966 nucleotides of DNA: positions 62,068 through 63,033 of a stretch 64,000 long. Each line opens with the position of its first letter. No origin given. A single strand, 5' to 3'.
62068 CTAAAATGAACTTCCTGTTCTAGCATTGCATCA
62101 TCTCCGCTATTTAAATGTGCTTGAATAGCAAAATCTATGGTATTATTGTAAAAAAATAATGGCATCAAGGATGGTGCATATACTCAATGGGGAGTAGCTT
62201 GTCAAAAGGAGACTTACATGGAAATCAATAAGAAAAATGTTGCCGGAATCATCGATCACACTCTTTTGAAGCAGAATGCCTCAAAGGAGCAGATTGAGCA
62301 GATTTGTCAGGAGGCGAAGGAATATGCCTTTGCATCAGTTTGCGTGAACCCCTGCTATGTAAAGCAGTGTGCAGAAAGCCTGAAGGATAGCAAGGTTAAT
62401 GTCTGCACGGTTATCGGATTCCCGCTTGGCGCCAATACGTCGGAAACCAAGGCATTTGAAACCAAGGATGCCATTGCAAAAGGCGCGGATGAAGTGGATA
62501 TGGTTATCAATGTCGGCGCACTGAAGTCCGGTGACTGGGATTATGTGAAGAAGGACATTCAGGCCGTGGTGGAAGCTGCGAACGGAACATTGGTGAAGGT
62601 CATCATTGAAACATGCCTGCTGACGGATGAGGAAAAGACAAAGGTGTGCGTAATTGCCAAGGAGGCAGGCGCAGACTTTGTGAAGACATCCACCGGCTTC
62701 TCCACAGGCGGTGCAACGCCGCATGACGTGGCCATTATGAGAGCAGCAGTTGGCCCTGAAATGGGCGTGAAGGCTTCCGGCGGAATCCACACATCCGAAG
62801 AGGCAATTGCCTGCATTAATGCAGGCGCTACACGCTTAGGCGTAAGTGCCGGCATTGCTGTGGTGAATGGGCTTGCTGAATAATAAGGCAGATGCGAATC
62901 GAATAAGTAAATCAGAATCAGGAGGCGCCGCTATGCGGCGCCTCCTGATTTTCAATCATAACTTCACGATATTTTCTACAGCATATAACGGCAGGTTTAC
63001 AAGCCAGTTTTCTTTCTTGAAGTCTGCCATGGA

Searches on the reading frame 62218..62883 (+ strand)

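Call 54: search_protein_families(library=pfam, proteins=[window:62218-62883:+], max_evalue=0.001)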
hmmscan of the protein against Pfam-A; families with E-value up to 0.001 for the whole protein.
window:62218-62883:+ (221 aa): 2 families
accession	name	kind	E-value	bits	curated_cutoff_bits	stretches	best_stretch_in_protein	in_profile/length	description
PF01791.15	DeoC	-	3e-21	76.5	23.8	1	12-214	6-225/229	DeoC/LacD family aldolase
PF04131.20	NanE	-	0.00015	21.5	27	1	132-213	93-176/192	Putative N-acetylmannosamine-6-phosphate epimerase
